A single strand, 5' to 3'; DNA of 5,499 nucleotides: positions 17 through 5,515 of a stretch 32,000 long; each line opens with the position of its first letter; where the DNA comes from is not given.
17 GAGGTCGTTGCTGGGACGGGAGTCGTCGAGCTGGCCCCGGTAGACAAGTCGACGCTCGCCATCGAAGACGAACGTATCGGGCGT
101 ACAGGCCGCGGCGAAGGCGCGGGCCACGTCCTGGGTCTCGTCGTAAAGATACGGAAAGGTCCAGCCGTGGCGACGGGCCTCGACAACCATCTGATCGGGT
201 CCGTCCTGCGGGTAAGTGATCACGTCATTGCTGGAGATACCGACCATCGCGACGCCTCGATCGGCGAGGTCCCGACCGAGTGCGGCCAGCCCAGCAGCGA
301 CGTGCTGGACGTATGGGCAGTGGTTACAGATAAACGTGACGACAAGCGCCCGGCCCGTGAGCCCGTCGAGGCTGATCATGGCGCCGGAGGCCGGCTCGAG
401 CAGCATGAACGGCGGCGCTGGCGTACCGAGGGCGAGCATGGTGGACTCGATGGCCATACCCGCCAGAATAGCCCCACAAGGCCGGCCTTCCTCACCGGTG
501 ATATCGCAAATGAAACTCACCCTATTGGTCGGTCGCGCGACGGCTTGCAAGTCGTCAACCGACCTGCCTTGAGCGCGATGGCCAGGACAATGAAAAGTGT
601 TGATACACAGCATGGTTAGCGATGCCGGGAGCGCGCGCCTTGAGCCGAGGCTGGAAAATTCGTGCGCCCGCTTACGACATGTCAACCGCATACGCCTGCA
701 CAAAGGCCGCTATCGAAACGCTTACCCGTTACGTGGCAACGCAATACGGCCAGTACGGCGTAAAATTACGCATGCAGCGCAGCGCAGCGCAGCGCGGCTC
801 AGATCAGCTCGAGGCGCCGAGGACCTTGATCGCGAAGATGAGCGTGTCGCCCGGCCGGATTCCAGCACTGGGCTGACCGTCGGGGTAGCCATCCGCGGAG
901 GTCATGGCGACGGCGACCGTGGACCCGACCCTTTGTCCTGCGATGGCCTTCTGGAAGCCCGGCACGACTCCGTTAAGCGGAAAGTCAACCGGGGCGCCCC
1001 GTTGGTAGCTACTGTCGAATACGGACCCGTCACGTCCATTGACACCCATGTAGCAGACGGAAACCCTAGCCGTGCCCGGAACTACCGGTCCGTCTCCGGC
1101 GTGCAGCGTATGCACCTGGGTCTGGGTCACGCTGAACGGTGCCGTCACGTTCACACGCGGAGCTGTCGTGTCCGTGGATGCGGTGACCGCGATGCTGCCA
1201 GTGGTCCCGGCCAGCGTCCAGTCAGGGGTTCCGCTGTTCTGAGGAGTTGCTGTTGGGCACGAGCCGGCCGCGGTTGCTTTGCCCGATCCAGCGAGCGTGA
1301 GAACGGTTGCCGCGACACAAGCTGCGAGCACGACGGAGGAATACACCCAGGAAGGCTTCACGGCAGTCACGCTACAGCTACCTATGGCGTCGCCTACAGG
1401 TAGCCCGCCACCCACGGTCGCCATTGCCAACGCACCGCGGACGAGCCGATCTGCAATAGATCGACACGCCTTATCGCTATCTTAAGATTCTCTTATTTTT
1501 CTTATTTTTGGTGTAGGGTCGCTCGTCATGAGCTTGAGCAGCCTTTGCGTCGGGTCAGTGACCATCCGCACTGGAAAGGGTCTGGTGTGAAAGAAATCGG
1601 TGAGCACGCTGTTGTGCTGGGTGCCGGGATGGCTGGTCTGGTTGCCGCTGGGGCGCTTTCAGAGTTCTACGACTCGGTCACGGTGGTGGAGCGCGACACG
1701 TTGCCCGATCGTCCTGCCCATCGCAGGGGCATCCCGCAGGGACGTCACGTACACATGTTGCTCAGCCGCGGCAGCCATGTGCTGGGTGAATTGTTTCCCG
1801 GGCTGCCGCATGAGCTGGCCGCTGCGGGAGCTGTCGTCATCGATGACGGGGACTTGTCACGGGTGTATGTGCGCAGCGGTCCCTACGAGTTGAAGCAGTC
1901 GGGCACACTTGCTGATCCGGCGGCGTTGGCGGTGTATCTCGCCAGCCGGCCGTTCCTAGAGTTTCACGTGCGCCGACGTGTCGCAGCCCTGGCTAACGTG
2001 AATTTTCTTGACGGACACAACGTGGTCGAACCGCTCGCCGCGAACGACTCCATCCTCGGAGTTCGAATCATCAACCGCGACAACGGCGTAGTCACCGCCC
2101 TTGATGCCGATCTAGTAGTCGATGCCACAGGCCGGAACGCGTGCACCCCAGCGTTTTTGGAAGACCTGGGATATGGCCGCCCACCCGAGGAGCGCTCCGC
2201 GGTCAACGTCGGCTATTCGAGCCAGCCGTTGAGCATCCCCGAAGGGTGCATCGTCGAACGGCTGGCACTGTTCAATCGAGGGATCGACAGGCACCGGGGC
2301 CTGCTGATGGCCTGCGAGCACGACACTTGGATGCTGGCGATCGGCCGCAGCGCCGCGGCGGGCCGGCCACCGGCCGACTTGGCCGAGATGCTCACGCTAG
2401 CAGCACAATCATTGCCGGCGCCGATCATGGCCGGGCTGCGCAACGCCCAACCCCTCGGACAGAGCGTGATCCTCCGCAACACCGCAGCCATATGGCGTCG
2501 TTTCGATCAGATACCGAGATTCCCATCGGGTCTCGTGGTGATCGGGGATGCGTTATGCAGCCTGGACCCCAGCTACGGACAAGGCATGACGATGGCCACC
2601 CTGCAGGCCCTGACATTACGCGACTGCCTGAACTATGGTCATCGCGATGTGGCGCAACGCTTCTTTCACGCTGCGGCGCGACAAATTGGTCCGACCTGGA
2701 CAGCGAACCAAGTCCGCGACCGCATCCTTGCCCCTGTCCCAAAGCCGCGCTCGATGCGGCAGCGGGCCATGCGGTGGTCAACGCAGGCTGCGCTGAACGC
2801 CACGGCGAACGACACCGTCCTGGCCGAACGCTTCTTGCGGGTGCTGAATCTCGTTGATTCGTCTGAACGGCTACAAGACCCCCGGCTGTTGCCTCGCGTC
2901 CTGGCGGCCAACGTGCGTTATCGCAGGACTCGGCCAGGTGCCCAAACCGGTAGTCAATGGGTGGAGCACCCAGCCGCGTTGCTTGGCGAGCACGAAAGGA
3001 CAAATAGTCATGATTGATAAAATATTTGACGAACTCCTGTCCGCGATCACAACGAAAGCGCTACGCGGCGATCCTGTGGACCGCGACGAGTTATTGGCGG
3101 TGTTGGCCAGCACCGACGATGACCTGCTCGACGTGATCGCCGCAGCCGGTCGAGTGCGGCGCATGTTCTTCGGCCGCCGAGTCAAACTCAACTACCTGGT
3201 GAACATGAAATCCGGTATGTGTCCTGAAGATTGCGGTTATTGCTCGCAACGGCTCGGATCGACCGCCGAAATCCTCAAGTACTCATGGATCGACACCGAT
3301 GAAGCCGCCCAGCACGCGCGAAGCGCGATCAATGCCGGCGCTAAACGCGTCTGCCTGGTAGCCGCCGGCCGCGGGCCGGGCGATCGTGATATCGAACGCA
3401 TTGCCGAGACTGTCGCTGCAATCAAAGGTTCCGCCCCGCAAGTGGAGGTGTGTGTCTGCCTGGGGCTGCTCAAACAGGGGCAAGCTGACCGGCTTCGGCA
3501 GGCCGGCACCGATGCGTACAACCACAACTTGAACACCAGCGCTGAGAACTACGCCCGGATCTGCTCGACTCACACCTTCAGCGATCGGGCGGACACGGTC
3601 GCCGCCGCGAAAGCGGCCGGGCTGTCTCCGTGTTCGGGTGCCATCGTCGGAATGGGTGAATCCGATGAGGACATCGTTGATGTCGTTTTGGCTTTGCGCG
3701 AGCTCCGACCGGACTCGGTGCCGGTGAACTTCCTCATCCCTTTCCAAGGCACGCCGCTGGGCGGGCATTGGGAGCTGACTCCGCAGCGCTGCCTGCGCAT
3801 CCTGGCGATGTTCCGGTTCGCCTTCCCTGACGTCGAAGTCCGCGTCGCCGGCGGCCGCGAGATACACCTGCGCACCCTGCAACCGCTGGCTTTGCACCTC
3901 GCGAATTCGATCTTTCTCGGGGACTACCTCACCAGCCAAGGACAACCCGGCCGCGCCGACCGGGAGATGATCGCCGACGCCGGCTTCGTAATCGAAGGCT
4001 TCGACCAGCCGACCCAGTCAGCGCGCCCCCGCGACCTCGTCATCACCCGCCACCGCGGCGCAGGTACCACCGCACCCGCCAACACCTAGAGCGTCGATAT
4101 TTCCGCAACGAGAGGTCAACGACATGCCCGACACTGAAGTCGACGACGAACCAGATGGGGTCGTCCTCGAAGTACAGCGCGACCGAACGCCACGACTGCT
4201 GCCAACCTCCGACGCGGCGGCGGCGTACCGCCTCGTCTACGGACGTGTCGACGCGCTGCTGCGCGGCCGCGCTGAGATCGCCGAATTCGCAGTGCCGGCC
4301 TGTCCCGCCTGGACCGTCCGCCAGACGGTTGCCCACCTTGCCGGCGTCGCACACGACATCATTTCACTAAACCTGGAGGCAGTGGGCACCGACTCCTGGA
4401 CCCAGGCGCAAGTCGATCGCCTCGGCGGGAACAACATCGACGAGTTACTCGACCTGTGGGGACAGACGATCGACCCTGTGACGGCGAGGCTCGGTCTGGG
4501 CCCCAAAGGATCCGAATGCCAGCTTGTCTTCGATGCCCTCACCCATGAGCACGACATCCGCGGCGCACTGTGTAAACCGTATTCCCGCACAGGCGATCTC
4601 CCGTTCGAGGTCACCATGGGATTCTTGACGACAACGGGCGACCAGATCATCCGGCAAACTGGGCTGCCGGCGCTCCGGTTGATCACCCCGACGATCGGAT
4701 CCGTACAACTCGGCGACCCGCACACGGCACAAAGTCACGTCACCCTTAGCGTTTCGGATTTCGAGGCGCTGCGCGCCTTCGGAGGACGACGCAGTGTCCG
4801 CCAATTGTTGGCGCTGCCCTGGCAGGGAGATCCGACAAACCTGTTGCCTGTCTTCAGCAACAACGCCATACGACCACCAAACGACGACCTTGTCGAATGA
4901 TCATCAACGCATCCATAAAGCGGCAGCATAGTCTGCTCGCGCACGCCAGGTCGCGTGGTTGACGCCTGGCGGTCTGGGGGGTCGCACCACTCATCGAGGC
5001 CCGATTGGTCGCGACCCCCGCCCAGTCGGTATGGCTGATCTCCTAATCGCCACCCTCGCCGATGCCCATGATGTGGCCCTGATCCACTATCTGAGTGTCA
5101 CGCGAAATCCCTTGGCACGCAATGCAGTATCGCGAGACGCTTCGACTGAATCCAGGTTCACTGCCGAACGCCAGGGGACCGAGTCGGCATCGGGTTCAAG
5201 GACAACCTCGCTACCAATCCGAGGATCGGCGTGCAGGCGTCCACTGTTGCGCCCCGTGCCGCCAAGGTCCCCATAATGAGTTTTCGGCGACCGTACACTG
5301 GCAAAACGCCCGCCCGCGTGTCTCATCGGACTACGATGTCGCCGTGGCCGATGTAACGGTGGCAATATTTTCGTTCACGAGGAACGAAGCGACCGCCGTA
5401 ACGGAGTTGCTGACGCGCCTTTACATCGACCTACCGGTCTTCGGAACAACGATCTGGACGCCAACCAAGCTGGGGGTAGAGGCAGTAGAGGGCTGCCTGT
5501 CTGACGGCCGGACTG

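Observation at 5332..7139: Candidate undescribed two-gene system: PNP/nucleosidase-fold enzyme plus orphan 311-aa partner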

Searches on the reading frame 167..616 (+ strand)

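Call 92: search_protein_families(library=padloc, alignment_id=A7, max_evalue=0.00001)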
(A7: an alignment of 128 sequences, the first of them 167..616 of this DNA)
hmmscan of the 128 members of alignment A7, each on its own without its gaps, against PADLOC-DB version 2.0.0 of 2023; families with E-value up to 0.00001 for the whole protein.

A. member 1, window:167-616:+ (150 aa): 0 families

B. families by the number of members that match (of 128 scanned): 110 families (the first 25 are shown)
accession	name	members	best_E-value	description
PDLC04135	mad3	3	1.1e-57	mads_3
PDLC02980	AriA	3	6.1e-19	-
PDLC04053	PD-T4-6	2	2.6e-119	-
PDLC04043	PD-T4-6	2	7.2e-116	-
PDLC04039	PD-T4-6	2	5.2e-112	-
PDLC04042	PD-T4-6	2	2e-96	-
PDLC04041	PD-T4-6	2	5.5e-95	-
PDLC04061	PD-T4-6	2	2.9e-84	-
PDLC04054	PD-T4-6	2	1.7e-75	-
PDLC04060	PD-T4-6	2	8.5e-75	-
PDLC04052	PD-T4-6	2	8.4e-72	-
PDLC04040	PD-T4-6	2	7.9e-70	-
PDLC04138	mad6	2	6.6e-69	mads_6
PDLC04047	PD-T4-6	2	2.8e-67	-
PDLC04057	PD-T4-6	2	9.8e-65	-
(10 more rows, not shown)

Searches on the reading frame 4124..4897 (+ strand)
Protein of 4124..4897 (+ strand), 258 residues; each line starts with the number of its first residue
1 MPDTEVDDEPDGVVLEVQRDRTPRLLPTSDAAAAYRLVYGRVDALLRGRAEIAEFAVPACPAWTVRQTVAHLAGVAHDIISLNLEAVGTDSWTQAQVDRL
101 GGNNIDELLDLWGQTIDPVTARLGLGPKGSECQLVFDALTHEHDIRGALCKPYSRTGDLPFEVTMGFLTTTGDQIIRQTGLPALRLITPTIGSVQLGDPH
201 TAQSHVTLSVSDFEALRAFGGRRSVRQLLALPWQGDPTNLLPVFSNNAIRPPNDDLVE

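Call 6: search_protein_families(library=pfam, proteins=[window:4124-4897:+], max_evalue=1)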
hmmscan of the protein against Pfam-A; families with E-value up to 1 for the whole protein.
window:4124-4897:+ (258 aa): 2 families
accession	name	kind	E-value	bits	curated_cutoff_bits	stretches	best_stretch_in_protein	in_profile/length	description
PF11716.13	MDMPI_N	-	2.4e-05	25.5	24.2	1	44-128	10-105/140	Mycothiol maleylpyruvate isomerase N-terminal domain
PF12867.12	DinB_2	-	0.12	13.3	24.8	1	41-123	8-87/128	DinB superfamily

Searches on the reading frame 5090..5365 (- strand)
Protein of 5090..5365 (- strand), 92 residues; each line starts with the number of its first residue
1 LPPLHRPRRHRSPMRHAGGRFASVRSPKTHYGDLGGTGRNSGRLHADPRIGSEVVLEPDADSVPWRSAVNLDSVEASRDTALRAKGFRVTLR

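Call 81: search_protein_families(library=pfam, proteins=[window:5090-5365:-], max_evalue=1)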
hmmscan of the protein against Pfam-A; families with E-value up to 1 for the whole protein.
window:5090-5365:- (92 aa): 0 families
